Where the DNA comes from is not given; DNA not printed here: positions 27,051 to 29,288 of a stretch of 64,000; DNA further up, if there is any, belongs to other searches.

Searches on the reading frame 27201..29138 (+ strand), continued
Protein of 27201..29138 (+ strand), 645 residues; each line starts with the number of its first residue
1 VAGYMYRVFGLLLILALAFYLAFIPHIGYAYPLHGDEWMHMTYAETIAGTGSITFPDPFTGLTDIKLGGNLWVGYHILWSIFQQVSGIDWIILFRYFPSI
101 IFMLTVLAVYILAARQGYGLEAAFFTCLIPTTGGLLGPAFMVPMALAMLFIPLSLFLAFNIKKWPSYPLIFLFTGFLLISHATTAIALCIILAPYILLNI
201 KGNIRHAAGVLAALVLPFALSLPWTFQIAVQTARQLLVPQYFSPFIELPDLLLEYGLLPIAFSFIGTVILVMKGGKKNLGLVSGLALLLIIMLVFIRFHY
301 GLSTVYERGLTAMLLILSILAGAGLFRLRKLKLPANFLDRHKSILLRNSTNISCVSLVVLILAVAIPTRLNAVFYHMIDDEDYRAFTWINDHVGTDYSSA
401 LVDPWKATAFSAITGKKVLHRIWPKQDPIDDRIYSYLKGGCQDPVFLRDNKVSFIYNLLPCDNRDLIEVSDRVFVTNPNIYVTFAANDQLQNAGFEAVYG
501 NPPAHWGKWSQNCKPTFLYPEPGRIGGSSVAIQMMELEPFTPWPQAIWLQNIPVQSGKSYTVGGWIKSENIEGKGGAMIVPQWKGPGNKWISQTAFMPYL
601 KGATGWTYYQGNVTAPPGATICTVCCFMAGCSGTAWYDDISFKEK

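Call 85: find_encoding_contigs(protein=P0074, flank=8000, max_places=1)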
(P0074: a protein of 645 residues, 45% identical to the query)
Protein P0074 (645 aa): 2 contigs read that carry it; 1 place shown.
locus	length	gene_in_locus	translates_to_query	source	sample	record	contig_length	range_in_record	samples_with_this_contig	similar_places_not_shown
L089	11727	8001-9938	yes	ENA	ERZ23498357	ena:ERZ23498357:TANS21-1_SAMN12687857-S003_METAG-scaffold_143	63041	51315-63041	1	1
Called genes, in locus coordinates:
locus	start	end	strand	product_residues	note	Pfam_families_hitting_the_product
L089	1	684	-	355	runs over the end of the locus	PF00483:NTP_transferase, PF12804:NTP_transf_3, PF24894:Hexapep_GlmU (faint), PF25084:LbH_EIF2B (faint), PF25087:GMPPB_C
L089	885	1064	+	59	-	PF01527:HTH_Tnp_1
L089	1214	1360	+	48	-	-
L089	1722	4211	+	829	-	PF00041:fn3 (faint), PF16655:PhoD_N (faint), PF16656:Pur_ac_phosph_N (faint)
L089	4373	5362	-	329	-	PF07719:TPR_2 (faint), PF13371:TPR_9 (faint), PF13424:TPR_12 (faint), PF13428:TPR_14 (faint), PF13431:TPR_17 (faint), PF13181:TPR_8 (faint), PF00515:TPR_1, PF13414:TPR_11 (weak), +1 more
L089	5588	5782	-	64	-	-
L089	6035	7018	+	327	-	PF01073:3Beta_HSD, PF01370:Epimerase, PF02719:Polysacc_synt_2, PF04321:RmlD_sub_bind, PF05368:NmrA (weak), PF13460:NAD_binding_10 (weak), PF16363:GDP_Man_Dehyd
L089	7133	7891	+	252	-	PF00535:Glycos_transf_2, PF13641:Glyco_tranf_2_3 (weak)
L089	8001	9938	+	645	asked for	-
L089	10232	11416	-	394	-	PF01321:Creatinase_N, PF00557:Peptidase_M24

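Call 86: find_encoding_contigs(protein=P0071, flank=8000, max_places=1)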
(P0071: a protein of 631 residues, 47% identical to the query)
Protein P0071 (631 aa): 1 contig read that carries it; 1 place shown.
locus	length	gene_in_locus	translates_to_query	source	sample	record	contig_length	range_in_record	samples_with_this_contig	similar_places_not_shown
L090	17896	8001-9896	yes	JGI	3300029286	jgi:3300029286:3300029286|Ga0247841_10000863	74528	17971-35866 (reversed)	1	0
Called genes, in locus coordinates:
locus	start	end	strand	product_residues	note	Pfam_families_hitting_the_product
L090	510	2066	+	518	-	PF03062:MBOAT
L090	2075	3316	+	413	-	-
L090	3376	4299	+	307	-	PF01073:3Beta_HSD, PF01370:Epimerase, PF02719:Polysacc_synt_2, PF04321:RmlD_sub_bind, PF13460:NAD_binding_10 (weak), PF16363:GDP_Man_Dehyd, PF07993:NAD_binding_4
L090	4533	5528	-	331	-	PF03308:MeaB, PF02492:cobW (weak)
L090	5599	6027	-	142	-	PF02310:B12-binding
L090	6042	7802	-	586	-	PF01642:MM_CoA_mutase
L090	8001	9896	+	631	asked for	-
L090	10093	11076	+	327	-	PF00106:adh_short (faint), PF01073:3Beta_HSD, PF01370:Epimerase, PF02719:Polysacc_synt_2, PF04321:RmlD_sub_bind, PF08659:KR (weak), PF16363:GDP_Man_Dehyd, PF07993:NAD_binding_4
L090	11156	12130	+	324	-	PF01073:3Beta_HSD, PF01370:Epimerase, PF02719:Polysacc_synt_2, PF04321:RmlD_sub_bind, PF07993:NAD_binding_4, PF16363:GDP_Man_Dehyd, PF13460:NAD_binding_10 (faint)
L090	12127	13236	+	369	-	PF01041:DegT_DnrJ_EryC1, PF00155:Aminotran_1_2, PF01053:Cys_Met_Meta_PP, PF01212:Beta_elim_lyase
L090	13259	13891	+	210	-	PF13847:Methyltransf_31 (weak), PF08242:Methyltransf_12, PF13649:Methyltransf_25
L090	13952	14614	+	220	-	PF25084:LbH_EIF2B (weak), PF25087:GMPPB_C (weak), PF00132:Hexapep, PF14602:Hexapep_2 (weak)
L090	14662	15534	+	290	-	-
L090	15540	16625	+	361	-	PF13480:Acetyltransf_6 (weak), PF02388:FemAB (faint)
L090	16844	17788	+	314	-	PF04613:LpxD, PF25087:GMPPB_C (weak), PF14602:Hexapep_2 (faint), PF00132:Hexapep (weak), PF25084:LbH_EIF2B (weak), PF00132:Hexapep (weak)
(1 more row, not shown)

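Call 87: search_protein_families(library=ncbifam, proteins=[L089:7133-7891:+, L088:2326-3084:-, L088:1382-2311:-, L067:5011-5928:-, L058:5384-6307:-, L001:21076-21801:-, L001:17820-18740:+], max_evalue=1e-8)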
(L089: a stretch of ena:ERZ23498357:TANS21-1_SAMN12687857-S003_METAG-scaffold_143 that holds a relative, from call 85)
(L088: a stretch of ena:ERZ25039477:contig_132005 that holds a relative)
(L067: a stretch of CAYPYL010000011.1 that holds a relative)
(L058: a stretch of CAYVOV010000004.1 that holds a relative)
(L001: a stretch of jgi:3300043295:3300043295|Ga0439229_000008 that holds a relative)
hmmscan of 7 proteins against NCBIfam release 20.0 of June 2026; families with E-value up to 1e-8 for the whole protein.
L089:7133-7891:+ (252 aa): 7 families
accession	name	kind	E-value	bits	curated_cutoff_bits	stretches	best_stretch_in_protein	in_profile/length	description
TIGR04182.1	glyco_TIGR04182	equivalog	1.2e-34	120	325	1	5-245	2-238/293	S-layer glycoprotein N-glycosyltransferase AglJ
NF041391.1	DPhHxTase_Halo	equivalog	1.1e-32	112.7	375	1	11-223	3-207/213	dolichyl-phosphate hexose transferase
NF058614.1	PPMAGASynPpgS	equivalog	4.3e-22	78.6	370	1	4-185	1-182/226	polyprenyl-phospho-N-acetylgalactosaminyl synthase PpgS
NF007986.1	PRK10714.1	equivalog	9.2e-18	64.3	529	1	2-202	5-203/316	undecaprenyl-phosphate 4-deoxy-4-formamido-L-arabinose transferase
TIGR04283.1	glyco_like_mftF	equivalog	7.1e-13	48.7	182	1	7-115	3-105/221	TIGR04283 family arsenosugar biosynthesis glycosyltransferase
NF047588.1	GlcsyltransPgfSStrep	equivalog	1.3e-10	41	500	1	5-208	3-205/308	glycosyltransferase PgfS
NF038302.1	EPS_HpsE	equivalog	3.3e-09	36.2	300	1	4-128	2-132/307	hormogonium polysaccharide biosynthesis glycosyltransferase HpsE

L088:2326-3084:- (252 aa): 5 families
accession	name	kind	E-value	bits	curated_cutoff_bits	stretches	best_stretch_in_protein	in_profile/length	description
TIGR04182.1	glyco_TIGR04182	equivalog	1.2e-31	110.3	325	1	4-248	2-242/293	S-layer glycoprotein N-glycosyltransferase AglJ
NF041391.1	DPhHxTase_Halo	equivalog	1.4e-27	96.1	375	1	10-218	3-203/213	dolichyl-phosphate hexose transferase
NF058614.1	PPMAGASynPpgS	equivalog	5.4e-21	75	370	1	3-165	1-163/226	polyprenyl-phospho-N-acetylgalactosaminyl synthase PpgS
NF007986.1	PRK10714.1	equivalog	1.1e-12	47.6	529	1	5-211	9-214/316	undecaprenyl-phosphate 4-deoxy-4-formamido-L-arabinose transferase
TIGR04283.1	glyco_like_mftF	equivalog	6.6e-11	42.2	182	1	5-132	2-124/221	TIGR04283 family arsenosugar biosynthesis glycosyltransferase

L088:1382-2311:- (309 aa): 7 families
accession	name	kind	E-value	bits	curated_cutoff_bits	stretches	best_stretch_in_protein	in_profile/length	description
TIGR03965.1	mycofact_glyco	equivalog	1.7e-21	76.6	280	1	4-230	74-301/467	mycofactocin biosynthesis glycosyltransferase MftF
NF041875.1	EPS_EpsD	equivalog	2.2e-16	60.2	370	1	6-214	1-211/325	exopolysaccharide biosynthesis glycosyltransferase EpsD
TIGR04283.1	glyco_like_mftF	equivalog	3e-13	49.9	182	1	6-126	1-117/221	TIGR04283 family arsenosugar biosynthesis glycosyltransferase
TIGR03937.1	PgaC_IcaA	equivalog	5.3e-12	45.4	422.3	1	4-208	45-249/407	poly-beta-1,6-N-acetyl-D-glucosamine synthase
NF041394.1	GtaseAglG_Halo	equivalog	1e-11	44.7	440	1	5-133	4-138/304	glucosyl-dolichyl phosphate glucuronosyltransferase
NF007482.0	PRK10073.1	equivalog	1.9e-11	43.5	423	1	3-91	5-95/334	glycosyltransferase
NF038302.1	EPS_HpsE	equivalog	8.1e-09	34.9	300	0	6-207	3-220/307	hormogonium polysaccharide biosynthesis glycosyltransferase HpsE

L067:5011-5928:- (306 aa): 6 families
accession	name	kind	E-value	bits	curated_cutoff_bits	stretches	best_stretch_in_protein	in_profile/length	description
TIGR04182.1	glyco_TIGR04182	equivalog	1.8e-47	162.1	325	1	22-300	3-281/293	S-layer glycoprotein N-glycosyltransferase AglJ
NF058614.1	PPMAGASynPpgS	equivalog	9.9e-32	110.2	370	1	24-229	5-216/226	polyprenyl-phospho-N-acetylgalactosaminyl synthase PpgS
NF041391.1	DPhHxTase_Halo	equivalog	1.5e-24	86.2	375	1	25-238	1-211/213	dolichyl-phosphate hexose transferase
NF047588.1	GlcsyltransPgfSStrep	equivalog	3e-14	53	500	1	25-183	7-171/308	glycosyltransferase PgfS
NF010496.0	PRK13915.1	equivalog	5e-14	52.1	262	1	15-127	27-151/307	glucosyl-3-phosphoglycerate synthase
NF007986.1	PRK10714.1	equivalog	3.6e-12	45.9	529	1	20-259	7-248/316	undecaprenyl-phosphate 4-deoxy-4-formamido-L-arabinose transferase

L058:5384-6307:- (308 aa): 7 families
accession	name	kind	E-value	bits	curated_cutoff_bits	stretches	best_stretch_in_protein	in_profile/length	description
TIGR04182.1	glyco_TIGR04182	equivalog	2.3e-40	138.8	325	1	28-303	6-282/293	S-layer glycoprotein N-glycosyltransferase AglJ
NF058614.1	PPMAGASynPpgS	equivalog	6.9e-37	127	370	1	28-231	6-216/226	polyprenyl-phospho-N-acetylgalactosaminyl synthase PpgS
NF041391.1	DPhHxTase_Halo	equivalog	7.4e-32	110.1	375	1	30-240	3-211/213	dolichyl-phosphate hexose transferase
NF007986.1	PRK10714.1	equivalog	2.6e-15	56.2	529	1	22-201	6-196/316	undecaprenyl-phosphate 4-deoxy-4-formamido-L-arabinose transferase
NF010496.0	PRK13915.1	equivalog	2.1e-13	50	262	1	19-124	28-144/307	glucosyl-3-phosphoglycerate synthase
NF047588.1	GlcsyltransPgfSStrep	equivalog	8.7e-12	44.9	500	1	42-186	28-173/308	glycosyltransferase PgfS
TIGR04283.1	glyco_like_mftF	equivalog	5.5e-09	35.9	182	1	29-114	6-88/221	TIGR04283 family arsenosugar biosynthesis glycosyltransferase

L001:21076-21801:- (241 aa): 1 family
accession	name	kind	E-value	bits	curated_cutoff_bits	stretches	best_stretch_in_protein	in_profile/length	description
NF047683.1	TeichurnBiosyTuaG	equivalog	3.5e-09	36.7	400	1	2-96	84-173/252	teichuronic acid biosynthesis protein TuaG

L001:17820-18740:+ (306 aa): 8 families
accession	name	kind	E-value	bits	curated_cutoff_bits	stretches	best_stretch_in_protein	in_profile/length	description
TIGR01556.1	rhamnosyltran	subfamily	1e-23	84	200.55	1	24-300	12-281/281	rhamnosyltransferase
TIGR03965.1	mycofact_glyco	equivalog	1.9e-12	46.8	280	1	4-227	74-286/467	mycofactocin biosynthesis glycosyltransferase MftF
TIGR03937.1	PgaC_IcaA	equivalog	2.3e-12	46.6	422.3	1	2-118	43-157/407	poly-beta-1,6-N-acetyl-D-glucosamine synthase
NF041875.1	EPS_EpsD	equivalog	2.1e-11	43.8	370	1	6-222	1-207/325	exopolysaccharide biosynthesis glycosyltransferase EpsD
NF038299.1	EPS_HpsN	equivalog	1.2e-09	37.6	425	1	4-224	1-223/317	hormogonium polysaccharide biosynthesis glycosyltransferase HpsN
NF047683.1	TeichurnBiosyTuaG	equivalog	3.3e-09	36.8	400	1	4-112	6-112/252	teichuronic acid biosynthesis protein TuaG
NF053739.1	GlytfEpsEBac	equivalog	5e-09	35.5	450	0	4-119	1-115/265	glycosyltransferase EpsE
NF007482.0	PRK10073.1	equivalog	5.1e-09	35.6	423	1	4-114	6-113/334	glycosyltransferase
